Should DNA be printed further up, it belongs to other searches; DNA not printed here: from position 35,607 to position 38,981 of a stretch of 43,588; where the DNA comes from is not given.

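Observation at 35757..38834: HydB (NuoF-like) fused to a GltD/NfnB-like NAD(P)H flavoprotein in a four-subunit [FeFe]-hydrogenase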

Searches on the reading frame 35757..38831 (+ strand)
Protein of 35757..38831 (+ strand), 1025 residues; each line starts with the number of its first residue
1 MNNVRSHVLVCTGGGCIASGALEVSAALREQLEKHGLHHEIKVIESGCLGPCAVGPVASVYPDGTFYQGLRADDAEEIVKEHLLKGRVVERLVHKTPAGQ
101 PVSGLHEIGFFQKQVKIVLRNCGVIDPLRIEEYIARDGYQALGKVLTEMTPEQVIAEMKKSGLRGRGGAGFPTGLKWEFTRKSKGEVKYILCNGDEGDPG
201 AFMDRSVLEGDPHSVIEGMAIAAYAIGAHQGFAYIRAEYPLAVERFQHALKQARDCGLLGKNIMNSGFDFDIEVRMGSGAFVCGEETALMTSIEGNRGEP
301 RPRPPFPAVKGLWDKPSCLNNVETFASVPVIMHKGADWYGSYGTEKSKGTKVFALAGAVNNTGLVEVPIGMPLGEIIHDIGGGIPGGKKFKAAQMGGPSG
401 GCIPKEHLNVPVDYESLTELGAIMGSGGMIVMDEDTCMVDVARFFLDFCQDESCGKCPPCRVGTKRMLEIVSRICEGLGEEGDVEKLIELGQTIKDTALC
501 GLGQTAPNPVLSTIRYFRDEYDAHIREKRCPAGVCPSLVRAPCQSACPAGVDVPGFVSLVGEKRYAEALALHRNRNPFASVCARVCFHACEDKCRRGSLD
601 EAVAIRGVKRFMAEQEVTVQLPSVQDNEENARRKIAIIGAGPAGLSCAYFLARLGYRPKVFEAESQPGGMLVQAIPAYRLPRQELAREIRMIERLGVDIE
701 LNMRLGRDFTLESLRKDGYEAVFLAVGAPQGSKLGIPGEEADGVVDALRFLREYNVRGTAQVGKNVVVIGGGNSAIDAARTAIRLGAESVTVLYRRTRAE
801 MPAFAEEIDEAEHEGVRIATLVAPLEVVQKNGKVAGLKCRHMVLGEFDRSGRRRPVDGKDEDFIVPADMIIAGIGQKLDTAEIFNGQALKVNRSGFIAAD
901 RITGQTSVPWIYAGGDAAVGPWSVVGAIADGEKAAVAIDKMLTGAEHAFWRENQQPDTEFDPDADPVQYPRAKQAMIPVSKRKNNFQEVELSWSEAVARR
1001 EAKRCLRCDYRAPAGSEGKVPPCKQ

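Call 3: search_protein_families(library=pfam, proteins=[window:35757-38831:+], max_evalue=0.01)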
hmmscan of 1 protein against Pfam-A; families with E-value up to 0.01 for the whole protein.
window:35757-38831:+ (1025 aa): 20 families
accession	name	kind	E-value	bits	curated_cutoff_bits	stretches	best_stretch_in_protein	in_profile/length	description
PF01512.22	Complex1_51K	-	1.3e-46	158.7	31.2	1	158-329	1-149/150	Nuo51 FMN-binding domain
PF07992.20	Pyr_redox_2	-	2.9e-36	125.8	26.1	1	634-931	2-291/291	Pyridine nucleotide-disulphide oxidoreductase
PF10589.14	NADH_4Fe-4S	-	2.8e-34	117.3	23.5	1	440-524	1-85/85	NADH-ubiquinone oxidoreductase-F iron-sulfur binding region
PF14691.11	Fer4_20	-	6.2e-19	68.3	25.8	1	534-617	23-109/113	Dihydroprymidine dehydrogenase domain II, 4Fe-4S cluster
PF13738.12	Pyr_redox_3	-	4.2e-13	49.7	30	1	722-915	128-305/305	Pyridine nucleotide-disulphide oxidoreductase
PF00070.33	Pyr_redox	-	1.6e-12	48.2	22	2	765-838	1-78/82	Pyridine nucleotide-disulphide oxidoreductase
PF13450.12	NAD_binding_8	-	2.7e-09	37.6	21.9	1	637-670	1-34/68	NAD(P)-binding Rossmann-like domain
PF01266.30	DAO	-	7.7e-08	32.7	27.9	1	634-669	1-37/353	FAD dependent oxidoreductase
PF10531.15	SLBB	-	5.9e-07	29.7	27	1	353-401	2-53/55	SLBB domain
PF01946.23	Thi4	-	2.2e-06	27.5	26.2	1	624-669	9-55/235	Thi4 family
PF01257.25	2Fe-2S_thioredx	-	2.6e-06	27.8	24.8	1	5-81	65-143/145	Thioredoxin-like [2Fe-2S] ferredoxin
PF12831.13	FAD_oxidored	-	3.4e-06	27.1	27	0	635-675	2-42/416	FAD dependent oxidoreductase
PF01262.27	AlaDh_PNT_C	-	1.4e-05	25.1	23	1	764-798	29-62/214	Alanine dehydrogenase/PNT, C-terminal domain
PF00890.30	FAD_binding_2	-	4.2e-05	23.4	20.4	1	635-672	2-39/414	FAD binding domain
PF21799.2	MurD-like_N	-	4.3e-05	24.1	27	1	634-670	2-38/88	Mur ligase MurD-like, N-terminal domain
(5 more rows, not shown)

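Call 4: search_protein_families(library=ncbifam, proteins=[window:35757-38831:+], max_evalue=0.01)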
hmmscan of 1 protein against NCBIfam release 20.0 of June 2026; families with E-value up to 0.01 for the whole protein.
window:35757-38831:+ (1025 aa): 84 families (the best 25 are shown)
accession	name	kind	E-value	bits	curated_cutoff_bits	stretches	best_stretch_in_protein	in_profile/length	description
TIGR01959.1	nuoF_fam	equivalog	5.9e-154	512.4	558.65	1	126-525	10-410/410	NADH-quinone oxidoreductase subunit NuoF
NF009410.0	PRK12771.1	subfamily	7.3e-150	500.2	516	1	493-1008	3-511/566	NAD(P)-binding protein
NF009454.0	PRK12814.1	equivalog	5.3e-132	441.4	916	1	540-1010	101-574/657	putative NADPH-dependent glutamate synthase small subunit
NF010120.0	PRK13596.1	equivalog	1.3e-119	399.5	389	1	129-529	19-421/433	NADH-quinone oxidoreductase subunit NuoF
NF008436.0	PRK11278.1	equivalog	3e-119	398.9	749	1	126-529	23-430/448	NADH-quinone oxidoreductase subunit NuoF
TIGR03315.1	Se_ygfK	equivalog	7.6e-107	358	835.3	1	541-1010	445-888/1012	putative selenate reductase subunit YgfK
NF009414.0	PRK12778.1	equivalog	7.1e-106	355.2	1103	1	535-943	331-750/752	bifunctional dihydroorotate dehydrogenase B NAD binding subunit/NADPH-dependent glutamate synthase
NF010590.0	PRK13984.1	equivalog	2e-101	340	946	1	543-944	198-608/611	putative oxidoreductase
TIGR01316.1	gltA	equivalog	1.9e-99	333.5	471.75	2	535-941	31-448/449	NADPH-dependent glutamate synthase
TIGR01318.1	gltD_gamma_fam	subfamily_domain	1.8e-87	293.9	482.95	2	529-941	36-464/467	glutamate synthase, small subunit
NF009408.0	PRK12769.1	equivalog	5.1e-84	282.6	1003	2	540-943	233-652/659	formate-dependent uric acid utilization protein AegA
NF009413.0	PRK12775.1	equivalog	2.5e-78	263.9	1895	1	532-968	330-778/1006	putative trifunctional 2-polyprenylphenol hydroxylase/glutamate synthase subunit beta/ferritin domain-containing protein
NF009415.0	PRK12779.1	equivalog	3.1e-67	227.3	1519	1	522-940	190-624/944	putative bifunctional glutamate synthase subunit beta/2-polyprenylphenol hydroxylase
NF009451.0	PRK12809.1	equivalog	4.4e-67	226.8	1154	1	539-938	215-630/639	formate-dependent uric acid utilization protein YgfT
NF009409.0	PRK12770.1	subfamily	8.4e-64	215.9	343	1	626-945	12-353/360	putative glutamate synthase subunit beta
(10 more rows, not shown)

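Call 8: find_homologous_proteins(query=window:35757-38831:+, max_evalue=1e-20)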
Query window:35757-38831:+ (1025 aa): 8000 proteins with E <= 1e-20 among 8000 candidates; the best 120 are listed.
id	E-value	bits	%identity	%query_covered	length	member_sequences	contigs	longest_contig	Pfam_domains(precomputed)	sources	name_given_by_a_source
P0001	0.0e+0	2352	100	100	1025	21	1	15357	PF13450.13,PF07992.21,PF00070.34,PF01257.26,PF12831.14,PF01946.24,PF10531.16,PF01266.31,PF10589.15,PF14691.12,PF13738.13,PF01262.28,PF01512.23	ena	-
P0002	0.0e+0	2088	87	100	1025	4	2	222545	PF01946.24,PF10531.16,PF01266.31,PF10589.15,PF13450.13,PF14691.12,PF07992.21,PF00070.34,PF13738.13,PF01257.26,PF01512.23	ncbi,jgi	jgi:NADH-quinone oxidoreductase subunit F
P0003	0.0e+0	2055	86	99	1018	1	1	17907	PF13450.13,PF07992.21,PF00070.34,PF01257.26,PF12831.14,PF01946.24,PF10531.16,PF01266.31,PF10589.15,PF14691.12,PF00890.31,PF13738.13,PF01262.28,PF01512.23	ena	-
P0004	0.0e+0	2041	86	99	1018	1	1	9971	PF13450.13,PF07992.21,PF00070.34,PF01257.26,PF12831.14,PF01946.24,PF10531.16,PF01266.31,PF10589.15,PF14691.12,PF13738.13,PF01262.28,PF01512.23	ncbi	-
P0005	0.0e+0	2015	84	99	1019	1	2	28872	PF13450.13,PF07992.21,PF00070.34,PF01257.26,PF01134.29,PF12831.14,PF01946.24,PF10531.16,PF01266.31,PF10589.15,PF14691.12,PF13738.13,PF01262.28,PF01512.23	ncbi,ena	-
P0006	0.0e+0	2001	84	99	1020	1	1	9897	PF13450.13,PF07992.21,PF00070.34,PF01257.26,PF12831.14,PF10531.16,PF01266.31,PF10589.15,PF14691.12,PF00890.31,PF13738.13,PF01262.28,PF01512.23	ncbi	-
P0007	0.0e+0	2000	85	99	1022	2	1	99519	PF13450.13,PF07992.21,PF00070.34,PF01257.26,PF01134.29,PF12831.14,PF10531.16,PF01266.31,PF10589.15,PF14691.12,PF13738.13,PF01262.28,PF01512.23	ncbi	-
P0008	0.0e+0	1989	84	99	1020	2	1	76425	PF13450.13,PF07992.21,PF00070.34,PF01257.26,PF01134.29,PF12831.14,PF10531.16,PF01266.31,PF10589.15,PF14691.12,PF00890.31,PF13738.13,PF01262.28,PF01512.23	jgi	-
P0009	0.0e+0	1988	83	99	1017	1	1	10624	PF13450.13,PF07992.21,PF00070.34,PF01257.26,PF01134.29,PF12831.14,PF10531.16,PF01266.31,PF10589.15,PF14691.12,PF13738.13,PF01262.28,PF01512.23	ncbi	-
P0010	0.0e+0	1987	83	99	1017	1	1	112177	PF13450.13,PF07992.21,PF00070.34,PF01257.26,PF01134.29,PF12831.14,PF10531.16,PF01266.31,PF10589.15,PF14691.12,PF13738.13,PF01262.28,PF01512.23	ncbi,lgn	ncbi:MAG: NADH-quinone oxidoreductase subunit NuoF [Planctomycetota bacterium]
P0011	0.0e+0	1987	84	99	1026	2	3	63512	PF13450.13,PF07992.21,PF00070.34,PF01257.26,PF01134.29,PF12831.14,PF01946.24,PF10531.16,PF01266.31,PF10589.15,PF14691.12,PF00890.31,PF13738.13,PF01262.28,PF01512.23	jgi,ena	-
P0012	0.0e+0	1987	84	99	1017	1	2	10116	PF13450.13,PF07992.21,PF00070.34,PF01257.26,PF01134.29,PF12831.14,PF10531.16,PF01266.31,PF10589.15,PF14691.12,PF13738.13,PF01262.28,PF01512.23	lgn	-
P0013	0.0e+0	1986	83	99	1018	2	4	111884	PF13450.13,PF07992.21,PF00070.34,PF01257.26,PF01134.29,PF12831.14,PF10531.16,PF01266.31,PF10589.15,PF14691.12,PF00890.31,PF13738.13,PF01262.28,PF01512.23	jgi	-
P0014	0.0e+0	1983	84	99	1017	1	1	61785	PF13450.13,PF07992.21,PF00070.34,PF01257.26,PF01134.29,PF12831.14,PF10531.16,PF01266.31,PF10589.15,PF14691.12,PF13738.13,PF01262.28,PF01512.23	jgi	jgi:NADH-quinone oxidoreductase subunit F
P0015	0.0e+0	1981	83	99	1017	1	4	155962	PF10531.16,PF01266.31,PF10589.15,PF13450.13,PF14691.12,PF07992.21,PF00070.34,PF13738.13,PF01257.26,PF01512.23,PF12831.14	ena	-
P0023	0.0e+0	1953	83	98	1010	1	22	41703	PF13450.13,PF07992.21,PF00070.34,PF01134.29,PF12831.14,PF01946.24,PF10531.16,PF01266.31,PF10589.15,PF14691.12,PF13738.13,PF01262.28,PF01512.23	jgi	jgi:NADH-quinone oxidoreductase subunit F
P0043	0.0e+0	1813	76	99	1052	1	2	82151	PF13450.13,PF07992.21,PF00070.34,PF01257.26,PF01134.29,PF12831.14,PF01946.24,PF10531.16,PF01266.31,PF10589.15,PF14691.12,PF13738.13,PF01512.23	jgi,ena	-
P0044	0.0e+0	1810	76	99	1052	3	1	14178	PF13450.13,PF07992.21,PF00070.34,PF01257.26,PF01134.29,PF12831.14,PF01946.24,PF10531.16,PF01266.31,PF10589.15,PF14691.12,PF13738.13,PF01262.28,PF01512.23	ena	-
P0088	0.0e+0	1753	74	99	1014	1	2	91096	PF13450.13,PF07992.21,PF00070.34,PF03486.21,PF01257.26,PF21799.3,PF01946.24,PF10531.16,PF01266.31,PF10589.15,PF14691.12,PF13738.13,PF01262.28,PF01512.23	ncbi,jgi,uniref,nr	ncbi:MAG: NADH-quinone oxidoreductase subunit NuoF [Candidatus Abyssobacteria bacterium SURF_17]|uni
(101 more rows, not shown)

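Call 22: search_solved_structures(query=window:35757-38831:+, max_evalue=1e-10, show_alignments=0)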
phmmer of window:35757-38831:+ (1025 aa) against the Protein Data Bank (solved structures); distinct sequences matched with E-value up to 1e-10: 80 (the best 60 are shown).
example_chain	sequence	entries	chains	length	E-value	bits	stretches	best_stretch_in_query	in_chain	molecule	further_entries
7t2r_B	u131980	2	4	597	2.8e-243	813.4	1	4-541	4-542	NiFe hydrogenase subunit B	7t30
7q4v_B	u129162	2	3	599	4.2e-240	802.9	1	4-573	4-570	Iron hydrogenase HydB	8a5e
8oh5_B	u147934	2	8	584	4.1e-212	710.2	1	12-547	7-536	NAD-reducing hydrogenase subunit HoxF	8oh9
9bov_B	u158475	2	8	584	4.6e-201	673.6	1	13-540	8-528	NADH dehydrogenase (Quinone)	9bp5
9n5u_B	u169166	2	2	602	1.4e-200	672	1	15-542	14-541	NfnB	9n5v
8a6t_B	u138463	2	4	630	2e-200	671.5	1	8-543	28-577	Electron bifurcating hydrogenase subunit HydB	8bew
7q4w_B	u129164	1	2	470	7.3e-200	669.6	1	130-599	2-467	Iron hydrogenase HydB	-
7p5h_B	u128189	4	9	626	6.8e-186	623.4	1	8-539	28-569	Fe-hydrogenase, subunit beta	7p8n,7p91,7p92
9mqx_B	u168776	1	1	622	2.7e-185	621.4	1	8-543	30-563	NADH:ubiquinone oxidoreductase, NADH-binding (51 kD) subunit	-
6vw7_B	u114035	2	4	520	9.7e-122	411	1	16-521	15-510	NAD-dependent formate dehydrogenase beta subunit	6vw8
9bov_A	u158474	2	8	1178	1.2e-120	407.4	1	540-1009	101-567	Molybdopterin oxidoreductase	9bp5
2fug_1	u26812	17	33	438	8.3e-119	401.3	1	129-530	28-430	NADH-quinone oxidoreductase chain 1 | NADH-QUINONE OXIDOREDUCTASE SUBUNIT 1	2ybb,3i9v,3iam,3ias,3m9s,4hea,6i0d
8e9g_F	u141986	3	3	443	1e-114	387.8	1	126-532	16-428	NADH-quinone oxidoreductase subunit F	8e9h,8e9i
6tg9_B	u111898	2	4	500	5.3e-113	382.1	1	105-521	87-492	Formate dehydrogenase subunit beta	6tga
7awt_F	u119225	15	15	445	9.1e-112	378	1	126-528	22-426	NADH-quinone oxidoreductase subunit F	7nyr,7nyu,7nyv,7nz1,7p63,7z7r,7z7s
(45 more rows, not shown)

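Call 34: find_encoding_contigs(protein=P0088, flank=8000, max_places=2)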
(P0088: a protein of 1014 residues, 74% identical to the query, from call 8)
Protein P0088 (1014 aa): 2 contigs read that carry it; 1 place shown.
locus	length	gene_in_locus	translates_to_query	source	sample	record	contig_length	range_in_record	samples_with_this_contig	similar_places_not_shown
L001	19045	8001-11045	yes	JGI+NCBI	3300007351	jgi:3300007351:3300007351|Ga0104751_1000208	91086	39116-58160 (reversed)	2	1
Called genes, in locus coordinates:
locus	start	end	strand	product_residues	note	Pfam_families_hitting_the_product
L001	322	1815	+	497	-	PF00989:PAS, PF13188:PAS_8, PF13426:PAS_9, PF08447:PAS_3, PF00512:HisKA, PF02518:HATPase_c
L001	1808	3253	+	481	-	PF00072:Response_reg, PF00158:Sigma54_activat, PF14532:Sigma54_activ_2, PF07724:AAA_2 (weak), PF07728:AAA_5, PF25601:AAA_lid_14, PF02954:HTH_8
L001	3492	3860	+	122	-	-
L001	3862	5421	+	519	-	PF13581:HATPase_c_2, PF02518:HATPase_c, PF02906:Fe_hyd_lg_C (weak), PF04060:FeS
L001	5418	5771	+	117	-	-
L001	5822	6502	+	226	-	PF13263:PHP_C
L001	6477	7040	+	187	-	PF02518:HATPase_c, PF13589:HATPase_c_3 (faint)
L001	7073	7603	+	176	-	PF01257:2Fe-2S_thioredx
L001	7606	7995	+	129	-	-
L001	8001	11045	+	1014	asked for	PF01257:2Fe-2S_thioredx (weak), PF01512:Complex1_51K, PF10531:SLBB (weak), PF10589:NADH_4Fe-4S, PF14691:Fer4_20, PF07992:Pyr_redox_2, PF01266:DAO (weak), PF13450:NAD_binding_8, +6 more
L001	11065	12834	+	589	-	PF00111:Fer2 (weak), PF13510:Fer2_4, PF13237:Fer4_10 (faint), PF10588:NADH-G_4Fe-4S_3, PF00037:Fer4 (faint), PF12838:Fer4_7, PF02906:Fe_hyd_lg_C, PF02256:Fe_hyd_SSU, +1 more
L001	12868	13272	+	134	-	PF00072:Response_reg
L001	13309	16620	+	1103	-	PF25323:6TM_PilS, PF01590:GAF, PF13185:GAF_2, PF13492:GAF_3, PF02518:HATPase_c, PF04055:Radical_SAM, PF06968:BATS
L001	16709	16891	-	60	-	-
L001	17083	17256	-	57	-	-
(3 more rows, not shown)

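Call 54: search_protein_representatives(protein=window:35757-38831:+)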
Query: 1025 residues. Proteins with E-value up to 0.001 (for the whole library): 50553; up to 1e-10: 28158; up to 1e-30: 9411. The best 150 are listed.
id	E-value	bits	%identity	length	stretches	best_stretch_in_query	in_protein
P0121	0.0e+00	1172.2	53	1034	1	7-1011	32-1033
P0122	3.0e-270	916.0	49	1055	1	106-1014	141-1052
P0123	1.4e-267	907.1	58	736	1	4-715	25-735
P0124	1.8e-249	847.1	47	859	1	11-836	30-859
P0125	7.6e-247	838.5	57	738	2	7-542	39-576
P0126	8.6e-245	831.7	54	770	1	7-729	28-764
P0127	2.2e-230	784.0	61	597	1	1-543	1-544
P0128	9.2e-230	781.9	61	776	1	5-555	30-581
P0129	1.6e-227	774.5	43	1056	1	53-1011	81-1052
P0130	3.8e-212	723.6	41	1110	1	9-1015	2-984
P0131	2.9e-211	720.7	54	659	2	203-741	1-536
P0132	4.5e-207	706.8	58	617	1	17-588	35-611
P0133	4.2e-199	680.4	39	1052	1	6-1011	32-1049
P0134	1.2e-198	679.0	56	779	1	7-537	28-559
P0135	1.3e-197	675.5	39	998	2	348-1009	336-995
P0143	4.5e-190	650.5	41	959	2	343-1010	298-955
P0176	1.3e-160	553.0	38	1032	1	126-1010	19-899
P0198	2.5e-149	515.7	48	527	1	493-1010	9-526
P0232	2.0e-135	469.6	36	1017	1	135-1010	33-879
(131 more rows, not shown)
